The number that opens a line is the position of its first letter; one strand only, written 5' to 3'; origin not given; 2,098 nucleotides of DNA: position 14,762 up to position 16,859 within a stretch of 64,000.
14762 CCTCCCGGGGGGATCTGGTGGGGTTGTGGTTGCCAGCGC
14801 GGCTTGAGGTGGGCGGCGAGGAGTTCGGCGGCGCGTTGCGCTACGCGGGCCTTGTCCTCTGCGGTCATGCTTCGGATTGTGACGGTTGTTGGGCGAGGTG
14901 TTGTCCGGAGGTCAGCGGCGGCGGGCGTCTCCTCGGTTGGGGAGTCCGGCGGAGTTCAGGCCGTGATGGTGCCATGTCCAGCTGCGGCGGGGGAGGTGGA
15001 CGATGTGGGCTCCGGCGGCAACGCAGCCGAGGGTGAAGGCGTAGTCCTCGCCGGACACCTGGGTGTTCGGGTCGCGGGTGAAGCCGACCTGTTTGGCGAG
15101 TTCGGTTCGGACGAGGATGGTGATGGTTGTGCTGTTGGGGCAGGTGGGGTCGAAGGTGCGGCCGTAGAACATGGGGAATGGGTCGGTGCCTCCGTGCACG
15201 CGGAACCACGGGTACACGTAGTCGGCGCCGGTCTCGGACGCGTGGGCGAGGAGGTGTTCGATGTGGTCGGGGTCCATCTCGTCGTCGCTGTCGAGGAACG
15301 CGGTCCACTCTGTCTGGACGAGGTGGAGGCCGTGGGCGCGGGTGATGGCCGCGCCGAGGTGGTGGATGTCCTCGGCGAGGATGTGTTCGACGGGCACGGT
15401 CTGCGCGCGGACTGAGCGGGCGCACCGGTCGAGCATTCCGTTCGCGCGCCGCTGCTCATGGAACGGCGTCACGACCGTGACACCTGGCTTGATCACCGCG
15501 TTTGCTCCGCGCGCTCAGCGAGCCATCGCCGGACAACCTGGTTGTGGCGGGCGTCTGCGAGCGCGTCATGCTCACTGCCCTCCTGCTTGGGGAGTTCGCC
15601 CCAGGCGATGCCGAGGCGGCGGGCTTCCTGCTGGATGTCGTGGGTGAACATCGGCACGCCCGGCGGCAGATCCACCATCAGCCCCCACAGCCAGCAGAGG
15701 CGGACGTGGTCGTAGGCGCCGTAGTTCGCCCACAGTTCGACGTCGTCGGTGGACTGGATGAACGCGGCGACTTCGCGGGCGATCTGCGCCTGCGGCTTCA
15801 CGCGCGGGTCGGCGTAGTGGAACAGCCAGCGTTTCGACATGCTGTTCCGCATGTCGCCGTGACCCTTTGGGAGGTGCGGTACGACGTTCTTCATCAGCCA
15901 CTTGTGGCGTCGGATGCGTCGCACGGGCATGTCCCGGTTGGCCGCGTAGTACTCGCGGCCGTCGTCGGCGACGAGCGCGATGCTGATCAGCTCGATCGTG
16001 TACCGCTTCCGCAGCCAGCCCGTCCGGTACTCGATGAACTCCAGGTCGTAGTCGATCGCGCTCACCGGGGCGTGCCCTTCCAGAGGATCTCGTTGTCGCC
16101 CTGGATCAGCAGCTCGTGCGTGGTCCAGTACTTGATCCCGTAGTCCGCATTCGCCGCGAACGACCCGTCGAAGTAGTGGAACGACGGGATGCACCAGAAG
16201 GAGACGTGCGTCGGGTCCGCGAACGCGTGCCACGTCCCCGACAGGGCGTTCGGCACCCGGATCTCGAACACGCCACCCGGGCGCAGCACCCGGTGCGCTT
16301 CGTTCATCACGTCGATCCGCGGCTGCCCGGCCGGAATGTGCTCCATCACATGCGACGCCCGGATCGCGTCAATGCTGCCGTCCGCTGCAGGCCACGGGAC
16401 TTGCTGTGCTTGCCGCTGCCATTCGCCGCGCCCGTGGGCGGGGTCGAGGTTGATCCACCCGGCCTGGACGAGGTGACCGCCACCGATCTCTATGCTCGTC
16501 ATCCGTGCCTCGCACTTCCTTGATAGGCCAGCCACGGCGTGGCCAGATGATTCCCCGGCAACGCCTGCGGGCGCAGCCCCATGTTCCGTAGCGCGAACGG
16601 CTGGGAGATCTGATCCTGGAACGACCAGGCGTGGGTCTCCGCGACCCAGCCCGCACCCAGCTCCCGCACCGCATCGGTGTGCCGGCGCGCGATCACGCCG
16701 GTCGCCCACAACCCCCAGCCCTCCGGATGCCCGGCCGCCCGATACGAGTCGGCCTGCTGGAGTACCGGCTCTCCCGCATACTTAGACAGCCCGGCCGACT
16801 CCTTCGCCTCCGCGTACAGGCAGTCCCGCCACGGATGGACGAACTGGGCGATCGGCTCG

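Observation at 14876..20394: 5.5-kb deoxysugar biosynthesis / glycosyltransferase cassette wedged between terS and terL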

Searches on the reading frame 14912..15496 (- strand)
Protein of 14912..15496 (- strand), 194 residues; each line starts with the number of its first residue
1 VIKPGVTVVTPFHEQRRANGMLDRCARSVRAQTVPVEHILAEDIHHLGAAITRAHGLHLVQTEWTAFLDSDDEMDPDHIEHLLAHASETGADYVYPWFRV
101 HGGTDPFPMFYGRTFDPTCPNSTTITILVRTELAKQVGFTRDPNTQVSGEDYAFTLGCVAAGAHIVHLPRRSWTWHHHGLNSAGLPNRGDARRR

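Call 10: search_protein_families(library=pfam, proteins=[window:14912-15496:-], max_evalue=0.01)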
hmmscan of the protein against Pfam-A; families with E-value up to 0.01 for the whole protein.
window:14912-15496:- (194 aa): 3 families
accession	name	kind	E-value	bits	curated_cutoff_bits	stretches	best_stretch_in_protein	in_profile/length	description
PF00535.33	Glycos_transf_2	-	1.5e-12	48.2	23.3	1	47-108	64-125/168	Glycosyl transferase family 2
PF13641.12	Glyco_tranf_2_3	-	0.00024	21.6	27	0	123-178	160-213/230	Glycosyltransferase like family 2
PF13632.12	Glyco_trans_2_3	-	0.0008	19.7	27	0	64-171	1-119/198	Glycosyl transferase family group 2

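Call 13: search_protein_families(library=phrogs, proteins=[window:14912-15496:-], max_evalue=0.001)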
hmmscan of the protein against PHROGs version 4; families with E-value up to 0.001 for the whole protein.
window:14912-15496:- (194 aa): 2 families
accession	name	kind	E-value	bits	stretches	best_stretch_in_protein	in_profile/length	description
phrog_14775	-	moron, auxiliary metabolic gene and host takeover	4e-43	148.4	1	3-188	2-202/203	glycosyltransferase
phrog_8858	-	moron, auxiliary metabolic gene and host takeover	0.00012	22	1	36-101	49-115/395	glycosyltransferase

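Call 28: search_dna_similar(query=window:14912-15496:-, collection=phages, mode=protein, max_rows=30)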
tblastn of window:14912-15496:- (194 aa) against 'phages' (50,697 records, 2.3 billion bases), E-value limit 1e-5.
Records with a match: 8; places in all: 8; records where one place covers at least 80% of the query: 8.
Best place of each record, by identity: <60% 8.
By first word of the organism name: Streptomyces 4; Arthrobacter 4.
By host as written in the record: Streptomyces mirabilis NRRL B-2400 2; Streptomyces griseofuscus ATCC 23916 2; Arthrobacter globiformis NRRL B-2979 SEA 2; Arthrobacter globiformis NRRL B-2979 1; Arthrobacter globiformis B-2979 1.
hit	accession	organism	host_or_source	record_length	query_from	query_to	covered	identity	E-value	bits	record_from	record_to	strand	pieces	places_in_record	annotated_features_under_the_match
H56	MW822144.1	Streptomyces phage KimJongPhill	Streptomyces mirabilis NRRL B-2400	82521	3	192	98%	57.4%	8e-66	223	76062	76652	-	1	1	107: glycosyltransferase | 108: methyltransferase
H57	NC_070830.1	Streptomyces phage KimJongPhill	Streptomyces mirabilis NRRL B-2400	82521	3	192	98%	57.4%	8e-66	223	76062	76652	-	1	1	107: glycosyltransferase | 108: SAM-dependent methyltransferase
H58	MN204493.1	Streptomyces phage Zuko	Streptomyces griseofuscus ATCC 23916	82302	2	192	98%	56.6%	2e-62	214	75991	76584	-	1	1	106: glycosyltransferase | 107: methyltransferase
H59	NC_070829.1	Streptomyces phage Zuko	Streptomyces griseofuscus ATCC 23916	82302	2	192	98%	56.6%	2e-62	214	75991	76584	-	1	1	106: glycosyltransferase | 107: SAM-dependent methyltransferase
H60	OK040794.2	Arthrobacter phage Atuin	Arthrobacter globiformis NRRL B-2979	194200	6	188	94%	37.2%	1e-32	129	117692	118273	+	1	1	169: glycosyltransferase | 170: glycosyltransferase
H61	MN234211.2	Arthrobacter phage Mimi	Arthrobacter globiformis NRRL B-2979 SEA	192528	22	188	86%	38.4%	1e-29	120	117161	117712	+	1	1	176: glycosyltransferase | 177: glycosyltransferase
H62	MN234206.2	Arthrobacter phage Racecar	Arthrobacter globiformis NRRL B-2979 SEA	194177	22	188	86%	38.4%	1e-29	120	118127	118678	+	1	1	177: glycosyltransferase | 178: glycosyltransferase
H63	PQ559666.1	Arthrobacter phage Talia1610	Arthrobacter globiformis B-2979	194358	22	188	86%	38.4%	1e-29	120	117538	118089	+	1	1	177: glycosyltransferase | 178: glycosyltransferase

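Call 29: get_annotated_region(hit=H57, flank=9000)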
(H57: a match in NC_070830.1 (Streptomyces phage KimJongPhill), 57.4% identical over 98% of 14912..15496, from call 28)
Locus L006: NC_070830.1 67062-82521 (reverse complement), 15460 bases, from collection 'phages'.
description: Streptomyces phage KimJongPhill, complete genome.
organism: Streptomyces phage KimJongPhill (NCBI taxid 2848886)
taxonomy: Viruses; Duplodnaviria; Heunggongvirae; Uroviricota; Caudoviricetes; Zukovirus; Zukovirus phill
host: Streptomyces mirabilis NRRL B-2400; source: soil; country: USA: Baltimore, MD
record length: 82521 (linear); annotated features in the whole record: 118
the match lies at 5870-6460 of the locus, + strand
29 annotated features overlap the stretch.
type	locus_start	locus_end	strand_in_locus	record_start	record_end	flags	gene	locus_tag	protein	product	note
CDS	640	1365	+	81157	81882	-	118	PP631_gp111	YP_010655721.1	hypothetical protein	-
CDS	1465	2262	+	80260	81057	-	117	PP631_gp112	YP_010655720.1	SprT-like protease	-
CDS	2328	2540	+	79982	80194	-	116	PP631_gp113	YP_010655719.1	MerR-like helix-turn-helix DNA binding domain protein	-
tRNA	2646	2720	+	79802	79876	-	115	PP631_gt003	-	tRNA-Glu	tRNA-Glu(ctc)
tRNA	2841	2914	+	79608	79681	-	114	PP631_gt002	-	tRNA-Ile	tRNA-Ile(tat)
CDS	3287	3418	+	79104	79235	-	113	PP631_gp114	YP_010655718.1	hypothetical protein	-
CDS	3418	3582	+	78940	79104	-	112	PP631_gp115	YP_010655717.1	hypothetical protein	-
tRNA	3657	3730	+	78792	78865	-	111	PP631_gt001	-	tRNA-Lys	tRNA-Lys(ctt)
CDS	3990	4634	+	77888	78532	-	110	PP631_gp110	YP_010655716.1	hypothetical protein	-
CDS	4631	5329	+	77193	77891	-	109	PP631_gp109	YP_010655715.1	glycosyltransferase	-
CDS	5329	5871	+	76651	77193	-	108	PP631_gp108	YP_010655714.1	SAM-dependent methyltransferase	-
CDS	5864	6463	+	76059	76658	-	107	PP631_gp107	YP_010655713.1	glycosyltransferase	-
CDS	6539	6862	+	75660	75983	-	106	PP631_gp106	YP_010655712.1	hypothetical protein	-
CDS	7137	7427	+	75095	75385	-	105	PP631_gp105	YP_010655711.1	hypothetical protein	-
CDS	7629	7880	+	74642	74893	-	104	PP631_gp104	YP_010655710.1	hypothetical protein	-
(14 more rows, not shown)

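Call 30: get_annotated_region(hit=H60, flank=8000)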
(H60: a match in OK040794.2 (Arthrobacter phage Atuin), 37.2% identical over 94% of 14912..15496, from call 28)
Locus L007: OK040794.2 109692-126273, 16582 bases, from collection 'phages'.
description: Arthrobacter phage Atuin, complete genome.
organism: Arthrobacter phage Atuin (NCBI taxid 2885972)
taxonomy: Viruses; Duplodnaviria; Heunggongvirae; Uroviricota; Caudoviricetes
host: Arthrobacter globiformis NRRL B-2979; source: soil; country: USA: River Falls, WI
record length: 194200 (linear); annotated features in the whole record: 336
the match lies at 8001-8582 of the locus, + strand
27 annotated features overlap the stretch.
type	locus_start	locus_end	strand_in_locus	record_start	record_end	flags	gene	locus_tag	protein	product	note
CDS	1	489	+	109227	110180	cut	155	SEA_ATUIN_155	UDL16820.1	hypothetical protein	-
CDS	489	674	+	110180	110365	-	156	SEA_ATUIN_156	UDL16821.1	membrane protein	-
CDS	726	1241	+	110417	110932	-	157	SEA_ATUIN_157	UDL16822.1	phosphatase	-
tRNA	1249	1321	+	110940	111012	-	158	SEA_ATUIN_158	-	tRNA-Thr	tRNA-Thr(ggt)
tRNA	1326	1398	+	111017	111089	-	159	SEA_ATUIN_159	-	tRNA-Cys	tRNA-Cys(gca)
CDS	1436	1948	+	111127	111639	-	160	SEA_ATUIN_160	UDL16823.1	HNH endonuclease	-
CDS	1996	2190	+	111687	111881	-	161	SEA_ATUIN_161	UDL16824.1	hypothetical protein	-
CDS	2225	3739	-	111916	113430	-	162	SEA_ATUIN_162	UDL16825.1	Mre11 double-strand break endo/exonuclease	-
CDS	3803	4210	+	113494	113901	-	163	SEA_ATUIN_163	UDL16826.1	hypothetical protein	-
CDS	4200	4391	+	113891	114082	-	164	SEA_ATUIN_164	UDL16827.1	hypothetical protein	-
CDS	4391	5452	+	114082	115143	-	165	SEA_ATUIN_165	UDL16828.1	glycosyltransferase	-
CDS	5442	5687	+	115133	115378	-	166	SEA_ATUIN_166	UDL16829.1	hypothetical protein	-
CDS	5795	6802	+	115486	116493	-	167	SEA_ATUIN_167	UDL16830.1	hypothetical protein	-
CDS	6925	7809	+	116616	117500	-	168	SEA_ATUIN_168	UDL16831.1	membrane protein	band-7-like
CDS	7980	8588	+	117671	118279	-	169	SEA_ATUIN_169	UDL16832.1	glycosyltransferase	-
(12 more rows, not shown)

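Call 45: search_protein_families(library=ncbifam, proteins=[window:14912-15496:-], max_evalue=0.001)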
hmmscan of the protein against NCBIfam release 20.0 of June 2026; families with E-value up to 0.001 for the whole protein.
window:14912-15496:- (194 aa): 3 families
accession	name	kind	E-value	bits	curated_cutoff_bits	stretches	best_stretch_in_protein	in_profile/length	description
NF047683.1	TeichurnBiosyTuaG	equivalog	3.3e-06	26.9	400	1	47-89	72-114/252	teichuronic acid biosynthesis protein TuaG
TIGR03965.1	mycofact_glyco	equivalog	9e-06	24.8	280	1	45-94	138-187/467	mycofactocin biosynthesis glycosyltransferase MftF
NF007482.0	PRK10073.1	equivalog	0.00019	20.5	423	1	44-90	68-114/334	glycosyltransferase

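Call 83: search_solved_structures(query=window:14912-15496:-, max_evalue=0.01)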
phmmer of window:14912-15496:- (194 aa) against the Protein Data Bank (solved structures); distinct sequences matched with E-value up to 0.01: 1.
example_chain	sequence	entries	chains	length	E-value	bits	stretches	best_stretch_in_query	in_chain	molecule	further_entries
9jma_A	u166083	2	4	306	0.008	19.3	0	48-96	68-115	GalNAc(5)-diNAcBac-PP-undecaprenol beta-1,3-glucosyltransferase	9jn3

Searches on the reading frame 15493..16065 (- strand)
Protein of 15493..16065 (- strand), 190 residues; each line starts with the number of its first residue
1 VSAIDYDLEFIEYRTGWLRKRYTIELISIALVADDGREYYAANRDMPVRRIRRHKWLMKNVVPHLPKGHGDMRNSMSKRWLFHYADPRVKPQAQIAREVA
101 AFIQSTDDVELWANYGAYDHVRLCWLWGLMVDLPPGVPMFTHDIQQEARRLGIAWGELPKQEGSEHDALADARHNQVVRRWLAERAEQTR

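Call 45: search_protein_families(library=ncbifam, proteins=[window:15493-16065:-], max_evalue=0.001)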
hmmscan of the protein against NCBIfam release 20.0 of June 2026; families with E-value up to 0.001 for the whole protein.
window:15493-16065:- (190 aa): 1 family
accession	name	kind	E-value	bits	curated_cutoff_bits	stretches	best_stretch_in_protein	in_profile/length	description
NF033638.1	RNase_AS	equivalog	1.2e-35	123.1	200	1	6-177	3-150/155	polyadenylate-specific 3'-exoribonuclease AS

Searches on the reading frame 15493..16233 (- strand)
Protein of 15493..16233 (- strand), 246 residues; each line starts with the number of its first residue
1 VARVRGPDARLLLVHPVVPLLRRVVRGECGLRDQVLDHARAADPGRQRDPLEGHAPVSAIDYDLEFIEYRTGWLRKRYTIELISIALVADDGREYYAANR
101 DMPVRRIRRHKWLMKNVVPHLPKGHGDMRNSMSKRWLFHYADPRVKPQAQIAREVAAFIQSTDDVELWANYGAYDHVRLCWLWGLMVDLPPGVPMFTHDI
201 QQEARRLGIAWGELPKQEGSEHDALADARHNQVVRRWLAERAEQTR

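Call 10: search_protein_families(library=pfam, proteins=[window:15493-16233:-], max_evalue=0.01)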
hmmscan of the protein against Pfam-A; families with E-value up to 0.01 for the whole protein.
window:15493-16233:- (246 aa): 1 family
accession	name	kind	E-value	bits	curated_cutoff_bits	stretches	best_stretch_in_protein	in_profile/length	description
PF16473.11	Rv2179c-like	-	8.2e-09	35.8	27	1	78-232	14-170/177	3'-5' exoribonuclease Rv2179c-like domain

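Call 13: search_protein_families(library=phrogs, proteins=[window:15493-16233:-], max_evalue=0.001)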
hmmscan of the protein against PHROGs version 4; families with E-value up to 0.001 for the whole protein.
window:15493-16233:- (246 aa): 1 family
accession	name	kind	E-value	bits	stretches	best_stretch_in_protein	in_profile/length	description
phrog_2259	-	DNA, RNA and nucleotide metabolism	9.4e-46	156.7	1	61-241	10-175/186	Rnase H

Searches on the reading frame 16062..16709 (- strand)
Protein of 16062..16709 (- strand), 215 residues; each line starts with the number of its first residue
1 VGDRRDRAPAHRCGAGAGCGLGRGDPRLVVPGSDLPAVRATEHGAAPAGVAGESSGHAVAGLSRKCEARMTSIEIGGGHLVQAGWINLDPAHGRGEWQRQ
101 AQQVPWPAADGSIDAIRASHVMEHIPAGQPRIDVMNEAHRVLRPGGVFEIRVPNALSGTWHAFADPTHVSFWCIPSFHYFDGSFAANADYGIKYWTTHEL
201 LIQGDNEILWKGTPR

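Call 10: search_protein_families(library=pfam, proteins=[window:16062-16709:-], max_evalue=0.01)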
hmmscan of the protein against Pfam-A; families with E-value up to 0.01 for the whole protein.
window:16062-16709:- (215 aa): 4 families
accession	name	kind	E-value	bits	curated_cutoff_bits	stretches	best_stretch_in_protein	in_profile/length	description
PF13489.12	Methyltransf_23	-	1e-07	32.3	27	1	88-172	50-145/164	Methyltransferase domain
PF08241.18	Methyltransf_11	-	1.6e-07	32.3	21.2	1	56-148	8-93/95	Methyltransferase domain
PF13649.12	Methyltransf_25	-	2.6e-05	25.2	27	1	54-146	7-97/97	Methyltransferase domain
PF08242.18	Methyltransf_12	-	0.00018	22.6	30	1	105-148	52-98/98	Methyltransferase domain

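Call 13: search_protein_families(library=phrogs, proteins=[window:16062-16709:-], max_evalue=0.001)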
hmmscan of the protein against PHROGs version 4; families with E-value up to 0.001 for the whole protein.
window:16062-16709:- (215 aa): 2 families
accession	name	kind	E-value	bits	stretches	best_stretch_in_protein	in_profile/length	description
phrog_6636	-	other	7.7e-11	42.7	1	64-173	28-130/177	methyltransferase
phrog_22502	-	other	2.5e-05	25.1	1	98-160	124-183/276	methyltransferase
